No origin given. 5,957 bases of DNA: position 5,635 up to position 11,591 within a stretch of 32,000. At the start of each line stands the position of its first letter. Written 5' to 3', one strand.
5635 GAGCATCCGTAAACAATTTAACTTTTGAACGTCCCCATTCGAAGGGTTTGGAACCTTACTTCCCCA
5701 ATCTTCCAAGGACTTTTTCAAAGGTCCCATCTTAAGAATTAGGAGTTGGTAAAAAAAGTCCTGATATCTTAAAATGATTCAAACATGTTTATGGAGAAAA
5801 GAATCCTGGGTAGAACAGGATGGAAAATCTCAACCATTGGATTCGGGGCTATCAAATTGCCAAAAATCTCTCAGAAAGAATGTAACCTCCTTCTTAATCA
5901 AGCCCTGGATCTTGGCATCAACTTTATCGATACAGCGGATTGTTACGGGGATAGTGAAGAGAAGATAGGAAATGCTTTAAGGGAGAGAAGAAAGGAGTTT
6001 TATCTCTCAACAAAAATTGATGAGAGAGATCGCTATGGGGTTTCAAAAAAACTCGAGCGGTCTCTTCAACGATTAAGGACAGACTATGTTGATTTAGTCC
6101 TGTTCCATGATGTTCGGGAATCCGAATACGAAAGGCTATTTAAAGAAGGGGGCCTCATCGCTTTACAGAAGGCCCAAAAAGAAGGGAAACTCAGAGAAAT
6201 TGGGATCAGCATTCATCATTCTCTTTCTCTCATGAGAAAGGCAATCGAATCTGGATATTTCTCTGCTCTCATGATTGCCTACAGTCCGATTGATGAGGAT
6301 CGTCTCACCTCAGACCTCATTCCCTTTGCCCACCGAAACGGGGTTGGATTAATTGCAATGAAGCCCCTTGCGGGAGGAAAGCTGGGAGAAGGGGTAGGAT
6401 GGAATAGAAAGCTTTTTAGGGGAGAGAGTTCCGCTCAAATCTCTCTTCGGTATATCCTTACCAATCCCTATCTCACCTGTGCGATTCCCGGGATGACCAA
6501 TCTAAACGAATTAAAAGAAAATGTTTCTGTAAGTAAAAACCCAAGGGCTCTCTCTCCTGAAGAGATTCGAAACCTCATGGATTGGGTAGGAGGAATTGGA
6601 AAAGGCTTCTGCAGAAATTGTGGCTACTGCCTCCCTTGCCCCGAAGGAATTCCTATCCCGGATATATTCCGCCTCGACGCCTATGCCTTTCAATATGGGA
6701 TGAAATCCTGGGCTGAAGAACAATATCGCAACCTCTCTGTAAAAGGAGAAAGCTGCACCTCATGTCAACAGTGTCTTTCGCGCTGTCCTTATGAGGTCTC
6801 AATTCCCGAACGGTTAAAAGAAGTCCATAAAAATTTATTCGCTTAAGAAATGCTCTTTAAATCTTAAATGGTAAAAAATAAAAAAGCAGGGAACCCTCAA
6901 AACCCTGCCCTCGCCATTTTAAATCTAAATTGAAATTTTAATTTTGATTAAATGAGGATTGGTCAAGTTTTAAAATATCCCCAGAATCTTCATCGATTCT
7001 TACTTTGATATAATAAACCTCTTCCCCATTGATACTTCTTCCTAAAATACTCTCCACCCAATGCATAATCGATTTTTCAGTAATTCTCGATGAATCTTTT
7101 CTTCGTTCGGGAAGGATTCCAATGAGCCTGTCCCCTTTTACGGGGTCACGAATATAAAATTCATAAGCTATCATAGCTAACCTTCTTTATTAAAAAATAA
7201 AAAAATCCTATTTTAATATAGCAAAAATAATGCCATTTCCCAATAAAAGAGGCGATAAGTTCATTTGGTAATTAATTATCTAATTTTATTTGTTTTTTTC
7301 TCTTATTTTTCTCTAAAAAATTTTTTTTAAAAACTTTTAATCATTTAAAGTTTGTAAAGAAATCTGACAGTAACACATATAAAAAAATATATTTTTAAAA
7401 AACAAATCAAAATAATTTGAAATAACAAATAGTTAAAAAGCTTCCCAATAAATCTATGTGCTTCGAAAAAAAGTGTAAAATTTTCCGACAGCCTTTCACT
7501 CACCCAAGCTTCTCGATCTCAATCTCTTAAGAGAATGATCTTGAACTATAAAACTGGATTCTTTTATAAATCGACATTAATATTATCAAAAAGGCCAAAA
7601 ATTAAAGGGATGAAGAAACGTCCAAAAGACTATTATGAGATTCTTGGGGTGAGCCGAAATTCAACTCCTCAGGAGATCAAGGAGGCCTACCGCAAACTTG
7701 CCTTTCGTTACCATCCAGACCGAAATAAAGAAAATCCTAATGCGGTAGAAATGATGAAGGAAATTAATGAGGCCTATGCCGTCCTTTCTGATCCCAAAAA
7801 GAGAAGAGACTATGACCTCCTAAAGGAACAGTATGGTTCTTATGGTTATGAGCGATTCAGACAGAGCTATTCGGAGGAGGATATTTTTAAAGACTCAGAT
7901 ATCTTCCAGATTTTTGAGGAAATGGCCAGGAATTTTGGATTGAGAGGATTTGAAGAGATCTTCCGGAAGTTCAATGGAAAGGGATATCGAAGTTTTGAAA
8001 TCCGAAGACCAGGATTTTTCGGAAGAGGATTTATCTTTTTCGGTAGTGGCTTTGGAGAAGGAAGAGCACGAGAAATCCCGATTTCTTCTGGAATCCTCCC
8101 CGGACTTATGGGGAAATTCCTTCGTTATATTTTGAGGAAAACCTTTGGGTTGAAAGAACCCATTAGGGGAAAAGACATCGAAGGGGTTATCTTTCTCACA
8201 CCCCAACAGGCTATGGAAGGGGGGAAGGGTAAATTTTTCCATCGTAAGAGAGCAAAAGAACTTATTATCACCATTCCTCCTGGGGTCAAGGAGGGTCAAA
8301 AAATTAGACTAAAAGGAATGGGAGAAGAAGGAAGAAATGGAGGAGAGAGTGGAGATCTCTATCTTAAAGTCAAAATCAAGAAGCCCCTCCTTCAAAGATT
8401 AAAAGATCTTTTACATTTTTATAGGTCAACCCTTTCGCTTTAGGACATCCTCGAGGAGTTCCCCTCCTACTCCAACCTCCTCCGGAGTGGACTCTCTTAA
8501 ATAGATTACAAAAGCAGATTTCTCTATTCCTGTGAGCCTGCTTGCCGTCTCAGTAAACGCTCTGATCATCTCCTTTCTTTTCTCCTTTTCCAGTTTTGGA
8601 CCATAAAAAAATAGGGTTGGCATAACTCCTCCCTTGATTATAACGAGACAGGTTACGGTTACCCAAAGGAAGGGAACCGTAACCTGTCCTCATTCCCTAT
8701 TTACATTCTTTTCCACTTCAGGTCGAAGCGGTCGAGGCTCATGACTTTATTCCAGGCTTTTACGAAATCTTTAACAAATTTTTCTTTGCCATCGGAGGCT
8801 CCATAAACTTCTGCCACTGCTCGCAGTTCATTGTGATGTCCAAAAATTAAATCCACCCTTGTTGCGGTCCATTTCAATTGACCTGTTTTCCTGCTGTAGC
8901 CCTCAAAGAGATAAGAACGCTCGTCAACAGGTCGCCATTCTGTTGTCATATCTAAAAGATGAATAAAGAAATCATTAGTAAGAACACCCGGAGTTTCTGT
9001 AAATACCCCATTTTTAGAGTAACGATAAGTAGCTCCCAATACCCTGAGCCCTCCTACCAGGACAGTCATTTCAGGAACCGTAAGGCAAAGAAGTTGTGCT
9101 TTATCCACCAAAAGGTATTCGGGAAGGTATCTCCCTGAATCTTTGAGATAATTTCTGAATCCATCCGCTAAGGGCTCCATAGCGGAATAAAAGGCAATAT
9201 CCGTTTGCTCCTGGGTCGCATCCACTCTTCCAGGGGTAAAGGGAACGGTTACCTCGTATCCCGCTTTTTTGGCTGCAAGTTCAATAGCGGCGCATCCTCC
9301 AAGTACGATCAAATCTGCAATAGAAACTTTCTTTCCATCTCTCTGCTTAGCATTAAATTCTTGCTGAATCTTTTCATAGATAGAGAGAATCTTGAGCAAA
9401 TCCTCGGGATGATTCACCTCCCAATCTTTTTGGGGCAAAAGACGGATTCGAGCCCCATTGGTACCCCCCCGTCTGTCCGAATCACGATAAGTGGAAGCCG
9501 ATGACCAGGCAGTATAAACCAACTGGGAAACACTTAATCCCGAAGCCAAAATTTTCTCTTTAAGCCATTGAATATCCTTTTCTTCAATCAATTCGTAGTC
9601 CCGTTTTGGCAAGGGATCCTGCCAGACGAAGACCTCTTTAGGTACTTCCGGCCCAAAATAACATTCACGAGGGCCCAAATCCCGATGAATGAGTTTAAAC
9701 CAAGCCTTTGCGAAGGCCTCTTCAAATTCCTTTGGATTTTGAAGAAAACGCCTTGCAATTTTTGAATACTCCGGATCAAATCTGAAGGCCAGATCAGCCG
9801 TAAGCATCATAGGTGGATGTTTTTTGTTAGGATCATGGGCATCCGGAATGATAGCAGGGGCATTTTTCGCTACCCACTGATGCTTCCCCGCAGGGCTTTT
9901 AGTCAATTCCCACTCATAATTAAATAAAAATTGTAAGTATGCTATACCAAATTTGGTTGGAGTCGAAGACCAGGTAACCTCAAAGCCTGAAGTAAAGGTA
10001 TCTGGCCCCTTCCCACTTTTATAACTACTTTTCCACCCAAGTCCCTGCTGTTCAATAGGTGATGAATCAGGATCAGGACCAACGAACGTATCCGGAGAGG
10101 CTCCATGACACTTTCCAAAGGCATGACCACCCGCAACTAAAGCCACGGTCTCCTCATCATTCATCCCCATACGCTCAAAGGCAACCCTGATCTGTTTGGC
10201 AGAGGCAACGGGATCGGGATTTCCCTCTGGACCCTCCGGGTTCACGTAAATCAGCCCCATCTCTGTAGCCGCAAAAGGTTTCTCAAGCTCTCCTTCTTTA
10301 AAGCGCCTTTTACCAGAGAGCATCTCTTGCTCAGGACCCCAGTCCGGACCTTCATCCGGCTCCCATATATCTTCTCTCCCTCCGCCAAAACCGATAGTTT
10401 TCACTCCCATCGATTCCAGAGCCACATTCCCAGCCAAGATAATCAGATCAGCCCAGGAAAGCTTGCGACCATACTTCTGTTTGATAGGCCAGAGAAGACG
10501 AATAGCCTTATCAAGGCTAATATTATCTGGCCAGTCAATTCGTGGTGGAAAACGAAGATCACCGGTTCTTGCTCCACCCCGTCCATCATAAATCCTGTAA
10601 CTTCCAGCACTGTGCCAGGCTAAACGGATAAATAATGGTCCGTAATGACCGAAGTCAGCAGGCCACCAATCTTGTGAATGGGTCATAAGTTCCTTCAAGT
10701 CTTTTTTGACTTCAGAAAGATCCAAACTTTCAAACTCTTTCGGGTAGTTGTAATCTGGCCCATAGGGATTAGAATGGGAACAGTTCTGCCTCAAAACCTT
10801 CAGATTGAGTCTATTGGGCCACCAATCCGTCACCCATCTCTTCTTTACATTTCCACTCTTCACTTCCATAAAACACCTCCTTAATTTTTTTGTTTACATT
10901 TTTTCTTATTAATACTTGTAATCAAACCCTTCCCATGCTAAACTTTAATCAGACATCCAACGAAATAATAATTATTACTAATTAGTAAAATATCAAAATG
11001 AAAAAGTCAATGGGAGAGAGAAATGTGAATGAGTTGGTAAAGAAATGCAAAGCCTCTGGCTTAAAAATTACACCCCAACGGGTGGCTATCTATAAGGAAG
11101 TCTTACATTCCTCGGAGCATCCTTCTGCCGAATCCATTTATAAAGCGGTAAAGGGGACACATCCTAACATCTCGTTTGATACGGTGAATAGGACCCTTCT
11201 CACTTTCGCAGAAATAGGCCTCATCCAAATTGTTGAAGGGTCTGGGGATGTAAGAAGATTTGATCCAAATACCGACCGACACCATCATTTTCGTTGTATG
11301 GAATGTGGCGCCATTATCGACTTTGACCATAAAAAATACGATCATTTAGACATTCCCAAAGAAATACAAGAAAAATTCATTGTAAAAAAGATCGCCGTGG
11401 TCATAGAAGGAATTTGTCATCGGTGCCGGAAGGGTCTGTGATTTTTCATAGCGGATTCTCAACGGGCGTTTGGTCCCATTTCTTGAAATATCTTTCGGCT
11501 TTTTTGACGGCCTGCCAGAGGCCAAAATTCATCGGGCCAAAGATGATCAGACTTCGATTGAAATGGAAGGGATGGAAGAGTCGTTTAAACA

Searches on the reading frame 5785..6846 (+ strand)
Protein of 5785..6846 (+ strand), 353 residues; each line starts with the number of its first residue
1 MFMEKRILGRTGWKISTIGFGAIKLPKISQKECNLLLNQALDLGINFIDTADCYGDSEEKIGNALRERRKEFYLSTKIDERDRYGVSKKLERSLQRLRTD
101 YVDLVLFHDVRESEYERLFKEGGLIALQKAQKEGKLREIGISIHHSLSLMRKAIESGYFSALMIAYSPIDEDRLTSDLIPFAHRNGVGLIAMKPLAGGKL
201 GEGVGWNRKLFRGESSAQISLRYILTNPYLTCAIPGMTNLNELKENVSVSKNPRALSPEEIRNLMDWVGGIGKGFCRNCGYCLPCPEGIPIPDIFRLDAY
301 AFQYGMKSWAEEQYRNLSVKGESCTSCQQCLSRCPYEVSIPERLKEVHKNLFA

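Call 5: search_protein_families(library=pfam, proteins=[window:5785-6846:+], max_evalue=0.001)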
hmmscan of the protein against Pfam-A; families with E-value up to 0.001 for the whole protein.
window:5785-6846:+ (353 aa): 5 families
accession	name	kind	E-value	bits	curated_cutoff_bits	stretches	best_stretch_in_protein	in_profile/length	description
PF00248.27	Aldo_ket_red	-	1.4e-45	156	24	2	18-202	2-199/291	Aldo/keto reductase family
PF13187.11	Fer4_9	-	2.1e-07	31.3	27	1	276-337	2-50/52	4Fe-4S dicluster domain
PF13534.11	Fer4_17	-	4.7e-07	30.7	22.2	1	275-338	1-60/61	4Fe-4S dicluster domain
PF13183.11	Fer4_8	-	0.0001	23.2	27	1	276-338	5-68/68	4Fe-4S dicluster domain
PF12838.12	Fer4_7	-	0.00043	21.1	27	0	276-338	2-52/52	4Fe-4S dicluster domain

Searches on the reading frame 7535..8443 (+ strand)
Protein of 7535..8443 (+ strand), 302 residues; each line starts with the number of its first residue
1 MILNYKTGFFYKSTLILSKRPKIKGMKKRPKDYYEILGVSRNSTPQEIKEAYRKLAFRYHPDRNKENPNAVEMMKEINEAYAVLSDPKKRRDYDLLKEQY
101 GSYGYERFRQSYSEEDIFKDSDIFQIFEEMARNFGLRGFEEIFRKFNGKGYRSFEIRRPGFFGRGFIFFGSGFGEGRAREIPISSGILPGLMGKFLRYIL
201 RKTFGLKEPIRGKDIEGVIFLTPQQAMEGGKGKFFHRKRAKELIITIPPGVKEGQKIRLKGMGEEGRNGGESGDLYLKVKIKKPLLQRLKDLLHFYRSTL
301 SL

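Call 5: search_protein_families(library=pfam, proteins=[window:7535-8443:+], max_evalue=0.001)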
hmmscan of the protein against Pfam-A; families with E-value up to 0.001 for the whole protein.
window:7535-8443:+ (302 aa): 2 families
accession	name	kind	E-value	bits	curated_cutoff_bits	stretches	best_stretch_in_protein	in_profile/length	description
PF00226.36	DnaJ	-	6.9e-28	97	27.8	1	32-94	1-63/63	DnaJ domain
PF01556.23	DnaJ_C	-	3e-14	53.8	26.6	1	220-296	27-87/152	DnaJ C terminal domain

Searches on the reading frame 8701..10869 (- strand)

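Call 5: search_protein_families(library=pfam, proteins=[window:8701-10869:-], max_evalue=0.001)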
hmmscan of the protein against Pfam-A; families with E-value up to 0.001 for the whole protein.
window:8701-10869:- (722 aa): 1 family
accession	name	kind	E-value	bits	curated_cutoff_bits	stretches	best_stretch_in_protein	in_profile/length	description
PF00141.28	peroxidase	-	2.9e-67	227.4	27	2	73-378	12-237/237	Peroxidase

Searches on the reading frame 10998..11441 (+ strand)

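Call 5: search_protein_families(library=pfam, proteins=[window:10998-11441:+], max_evalue=0.001)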
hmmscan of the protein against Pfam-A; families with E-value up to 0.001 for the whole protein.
window:10998-11441:+ (147 aa): 1 family
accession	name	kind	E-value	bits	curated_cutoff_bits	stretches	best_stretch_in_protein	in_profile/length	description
PF01475.25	FUR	-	3.5e-27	95.4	23.1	1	20-132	2-116/121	Ferric uptake regulator family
